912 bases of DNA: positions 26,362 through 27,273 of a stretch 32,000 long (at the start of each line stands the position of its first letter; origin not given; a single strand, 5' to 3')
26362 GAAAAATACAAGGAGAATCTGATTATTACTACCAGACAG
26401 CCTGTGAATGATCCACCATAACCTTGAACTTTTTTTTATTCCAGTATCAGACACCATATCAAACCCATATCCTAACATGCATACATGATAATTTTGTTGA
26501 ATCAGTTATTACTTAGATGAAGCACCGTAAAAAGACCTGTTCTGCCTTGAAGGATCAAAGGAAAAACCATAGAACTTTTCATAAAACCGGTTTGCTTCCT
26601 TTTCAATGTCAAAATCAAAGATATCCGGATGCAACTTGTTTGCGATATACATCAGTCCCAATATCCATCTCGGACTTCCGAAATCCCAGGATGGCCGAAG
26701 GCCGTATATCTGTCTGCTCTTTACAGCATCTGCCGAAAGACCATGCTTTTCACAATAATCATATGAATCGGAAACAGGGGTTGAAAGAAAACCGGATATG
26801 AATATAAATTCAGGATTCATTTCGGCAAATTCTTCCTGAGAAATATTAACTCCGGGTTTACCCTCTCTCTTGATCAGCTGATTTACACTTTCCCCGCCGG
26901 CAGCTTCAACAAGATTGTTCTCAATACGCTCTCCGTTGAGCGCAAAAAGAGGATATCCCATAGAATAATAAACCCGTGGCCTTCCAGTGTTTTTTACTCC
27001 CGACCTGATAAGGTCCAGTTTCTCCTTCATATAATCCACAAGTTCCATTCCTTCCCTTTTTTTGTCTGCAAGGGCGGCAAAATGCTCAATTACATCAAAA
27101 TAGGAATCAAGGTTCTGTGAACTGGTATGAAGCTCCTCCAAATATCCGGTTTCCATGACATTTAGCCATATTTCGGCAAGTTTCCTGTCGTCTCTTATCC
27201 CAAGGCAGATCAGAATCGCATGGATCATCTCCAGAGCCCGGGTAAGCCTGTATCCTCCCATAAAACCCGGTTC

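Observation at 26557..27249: The C-terminal third of the radical-SAM protein is a paralog of the C-lobe of the operon's own substrate-binding protein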

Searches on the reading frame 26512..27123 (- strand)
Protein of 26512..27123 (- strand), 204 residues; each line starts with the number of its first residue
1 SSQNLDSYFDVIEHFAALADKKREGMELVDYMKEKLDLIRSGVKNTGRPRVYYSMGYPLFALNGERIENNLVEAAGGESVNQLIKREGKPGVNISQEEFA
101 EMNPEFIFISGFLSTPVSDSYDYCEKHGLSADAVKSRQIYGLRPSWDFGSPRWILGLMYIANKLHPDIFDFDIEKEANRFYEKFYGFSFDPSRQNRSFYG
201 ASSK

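Call 36: search_protein_representatives(protein=window:26512-27123:-)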
Query: 204 residues. Proteins with E-value up to 0.001 (for the whole library): 770; up to 1e-10: 116; up to 1e-30: 17. The best 150 are listed.
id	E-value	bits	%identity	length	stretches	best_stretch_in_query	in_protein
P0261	2.3e-64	233.1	54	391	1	6-200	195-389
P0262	1.8e-55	204.1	56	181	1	44-203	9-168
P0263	5.2e-54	199.3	58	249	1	6-163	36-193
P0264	3.2e-51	190.2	47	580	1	2-199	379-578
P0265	8.0e-50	185.6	46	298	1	3-199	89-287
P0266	4.4e-49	183.2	48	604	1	3-198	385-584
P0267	3.8e-48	180.1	46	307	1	4-200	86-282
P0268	2.5e-46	174.2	46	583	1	3-200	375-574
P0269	1.1e-44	168.8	41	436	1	4-203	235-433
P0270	2.1e-44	167.9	44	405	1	4-199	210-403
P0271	8.3e-43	162.7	40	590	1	5-191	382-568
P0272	9.5e-43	162.5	48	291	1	6-159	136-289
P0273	9.5e-43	162.5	42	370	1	3-200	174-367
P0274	2.0e-39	151.7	52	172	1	55-199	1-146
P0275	9.5e-36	139.7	30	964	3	4-190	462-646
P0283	1.3e-24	103.3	33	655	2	15-189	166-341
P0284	2.1e-23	99.4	34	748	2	40-190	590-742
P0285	3.5e-22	95.4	32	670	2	25-192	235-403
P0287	2.1e-19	86.3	30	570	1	3-181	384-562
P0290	2.9e-18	82.6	28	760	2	21-193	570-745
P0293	2.6e-17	79.5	28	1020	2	4-187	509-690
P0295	3.7e-17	79.0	36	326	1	14-191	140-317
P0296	4.1e-17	78.8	28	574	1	3-180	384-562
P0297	4.8e-17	78.6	34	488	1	3-191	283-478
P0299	8.9e-17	77.7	28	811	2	4-190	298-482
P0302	4.4e-16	75.5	31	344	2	4-189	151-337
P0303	5.0e-16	75.3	29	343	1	4-190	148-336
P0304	5.0e-16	75.3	28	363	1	3-192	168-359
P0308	4.7e-15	72.1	29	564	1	6-171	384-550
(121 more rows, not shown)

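Call 37: search_protein_families(library=pfam, proteins=[P0275, P0283, P0284, P0285, P0287, P0290, P0293, P0296, P0297, P0299], max_evalue=0.001)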
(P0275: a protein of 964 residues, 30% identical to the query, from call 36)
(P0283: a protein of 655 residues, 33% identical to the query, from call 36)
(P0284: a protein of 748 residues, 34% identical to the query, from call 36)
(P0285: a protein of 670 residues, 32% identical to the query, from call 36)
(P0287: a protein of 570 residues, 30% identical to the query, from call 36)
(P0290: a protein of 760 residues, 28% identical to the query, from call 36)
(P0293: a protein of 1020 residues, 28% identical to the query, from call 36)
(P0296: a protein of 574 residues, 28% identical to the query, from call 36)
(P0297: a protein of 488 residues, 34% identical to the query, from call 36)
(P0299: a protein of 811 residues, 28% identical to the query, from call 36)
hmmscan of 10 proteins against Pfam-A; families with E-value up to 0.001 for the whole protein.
P0275 (964 aa): 1 family
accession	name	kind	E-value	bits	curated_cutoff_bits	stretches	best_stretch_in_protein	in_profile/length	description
PF01497.23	Peripla_BP_2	-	4.8e-88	295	27.5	3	64-294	1-234/235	Periplasmic binding protein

P0283 (655 aa): 1 family
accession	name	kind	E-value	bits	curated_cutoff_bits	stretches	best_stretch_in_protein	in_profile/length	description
PF01497.23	Peripla_BP_2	-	4.1e-57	193.7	27.5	2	58-294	1-233/235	Periplasmic binding protein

P0284 (748 aa): 1 family
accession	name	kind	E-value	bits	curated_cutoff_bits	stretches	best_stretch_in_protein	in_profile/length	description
PF01497.23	Peripla_BP_2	-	2.6e-52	178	27.5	2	457-693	1-234/235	Periplasmic binding protein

P0285 (670 aa): 1 family
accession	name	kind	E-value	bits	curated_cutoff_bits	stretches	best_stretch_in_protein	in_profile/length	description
PF01497.23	Peripla_BP_2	-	2.4e-73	246.8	27.5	2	434-664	1-234/235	Periplasmic binding protein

P0287 (570 aa): 3 families
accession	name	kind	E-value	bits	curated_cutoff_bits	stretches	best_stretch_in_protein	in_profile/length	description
PF04055.27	Radical_SAM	-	8.9e-16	58.9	29.5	1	67-212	2-151/166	Radical SAM superfamily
PF01497.23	Peripla_BP_2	-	2.8e-11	43.7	27.5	1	383-523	92-231/235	Periplasmic binding protein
PF13353.11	Fer4_12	-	4.5e-06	27.4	22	1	65-175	8-118/137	4Fe-4S single cluster domain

P0290 (760 aa): 2 families
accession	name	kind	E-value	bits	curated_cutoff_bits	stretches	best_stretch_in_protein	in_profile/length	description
PF01497.23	Peripla_BP_2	-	7.7e-49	166.7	27.5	2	144-373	1-232/235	Periplasmic binding protein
PF03210.18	Paramyx_P_V_C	-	0.00077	19.9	25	0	499-583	58-140/154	Paramyxovirus P/V phosphoprotein C-terminal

P0293 (1020 aa): 2 families
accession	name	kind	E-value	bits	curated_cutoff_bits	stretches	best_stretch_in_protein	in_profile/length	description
PF01497.23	Peripla_BP_2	-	1.6e-46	159.1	27.5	2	410-645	1-233/235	Periplasmic binding protein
PF00174.25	Oxidored_molyb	-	4.1e-12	46.4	24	0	282-346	56-128/169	Oxidoreductase molybdopterin binding domain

P0296 (574 aa): 3 families
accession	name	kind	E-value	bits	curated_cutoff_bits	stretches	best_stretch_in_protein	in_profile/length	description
PF04055.27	Radical_SAM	-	4e-13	50.3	29.5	1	63-212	2-157/166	Radical SAM superfamily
PF01497.23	Peripla_BP_2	-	1.3e-07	31.8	27.5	1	377-527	82-234/235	Periplasmic binding protein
PF13353.11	Fer4_12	-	0.00014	22.6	22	1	61-171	8-118/137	4Fe-4S single cluster domain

P0297 (488 aa): 2 families
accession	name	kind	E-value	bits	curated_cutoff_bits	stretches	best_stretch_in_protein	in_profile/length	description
PF01497.23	Peripla_BP_2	-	1.2e-31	110.4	27.5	1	227-429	34-233/235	Periplasmic binding protein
PF00174.25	Oxidored_molyb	-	0.00072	19.6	24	0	33-158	61-166/169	Oxidoreductase molybdopterin binding domain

P0299 (811 aa): 1 family
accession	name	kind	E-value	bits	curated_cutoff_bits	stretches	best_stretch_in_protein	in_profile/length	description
PF01497.23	Peripla_BP_2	-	8.9e-48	163.2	27.5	2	199-434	1-233/235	Periplasmic binding protein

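Call 63: list_cluster_members(proteins=[P0295, P0302, P0303, P0304, P0275, P0283, P0287, P0296, P0308, P0297])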
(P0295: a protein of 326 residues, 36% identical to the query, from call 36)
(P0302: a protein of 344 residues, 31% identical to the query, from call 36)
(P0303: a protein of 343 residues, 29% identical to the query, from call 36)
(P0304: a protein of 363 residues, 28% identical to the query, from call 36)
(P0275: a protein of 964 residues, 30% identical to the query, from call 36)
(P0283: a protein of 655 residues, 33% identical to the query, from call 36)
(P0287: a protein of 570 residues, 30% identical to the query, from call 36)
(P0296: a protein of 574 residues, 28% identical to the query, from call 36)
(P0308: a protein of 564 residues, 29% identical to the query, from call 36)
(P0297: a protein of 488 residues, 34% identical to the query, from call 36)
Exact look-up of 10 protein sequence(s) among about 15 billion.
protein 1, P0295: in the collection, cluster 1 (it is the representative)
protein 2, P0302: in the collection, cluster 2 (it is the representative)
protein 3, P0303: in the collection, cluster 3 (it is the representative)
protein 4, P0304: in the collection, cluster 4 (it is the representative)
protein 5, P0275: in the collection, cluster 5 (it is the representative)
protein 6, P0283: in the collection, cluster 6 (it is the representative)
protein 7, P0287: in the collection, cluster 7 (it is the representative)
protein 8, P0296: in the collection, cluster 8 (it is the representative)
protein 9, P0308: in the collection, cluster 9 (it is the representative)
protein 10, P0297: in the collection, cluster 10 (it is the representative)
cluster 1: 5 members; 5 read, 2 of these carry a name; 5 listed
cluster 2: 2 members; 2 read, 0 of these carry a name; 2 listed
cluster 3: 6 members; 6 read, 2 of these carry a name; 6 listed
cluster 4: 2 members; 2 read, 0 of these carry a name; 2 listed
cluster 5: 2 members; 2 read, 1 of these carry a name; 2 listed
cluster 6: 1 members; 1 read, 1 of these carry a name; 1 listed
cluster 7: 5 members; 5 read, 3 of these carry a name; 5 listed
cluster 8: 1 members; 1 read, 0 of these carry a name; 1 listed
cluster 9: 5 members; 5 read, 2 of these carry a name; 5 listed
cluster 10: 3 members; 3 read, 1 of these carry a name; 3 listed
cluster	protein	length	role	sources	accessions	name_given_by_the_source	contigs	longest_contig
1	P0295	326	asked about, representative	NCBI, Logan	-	-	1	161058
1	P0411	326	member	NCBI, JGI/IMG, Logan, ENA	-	iron complex transport system substrate-binding protein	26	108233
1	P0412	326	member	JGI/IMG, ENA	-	iron complex transport system substrate-binding protein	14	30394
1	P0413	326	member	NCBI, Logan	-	-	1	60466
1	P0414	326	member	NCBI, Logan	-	-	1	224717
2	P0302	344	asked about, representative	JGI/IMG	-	-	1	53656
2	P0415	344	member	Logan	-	-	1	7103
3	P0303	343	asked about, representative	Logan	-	-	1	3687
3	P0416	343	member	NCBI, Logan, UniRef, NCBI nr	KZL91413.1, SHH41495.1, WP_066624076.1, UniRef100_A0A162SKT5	ABC transporter substrate-binding protein [Clostridium magnum] | Vitamin B12-binding protein n=1 Tax=Clostridium magnum DSM 2767 TaxID=1121326 ...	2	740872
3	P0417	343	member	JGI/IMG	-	iron complex transport system substrate-binding protein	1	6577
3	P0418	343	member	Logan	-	-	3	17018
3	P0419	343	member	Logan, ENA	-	-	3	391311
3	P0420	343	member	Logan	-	-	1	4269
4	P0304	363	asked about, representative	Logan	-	-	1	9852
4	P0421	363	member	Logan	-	-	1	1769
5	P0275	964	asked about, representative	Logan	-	-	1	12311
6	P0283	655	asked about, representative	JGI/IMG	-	iron complex transport system substrate-binding protein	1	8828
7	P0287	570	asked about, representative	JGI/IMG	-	-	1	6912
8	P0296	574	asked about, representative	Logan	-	-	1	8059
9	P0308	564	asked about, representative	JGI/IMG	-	pyruvate-formate lyase-activating enzyme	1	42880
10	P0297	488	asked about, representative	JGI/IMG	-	-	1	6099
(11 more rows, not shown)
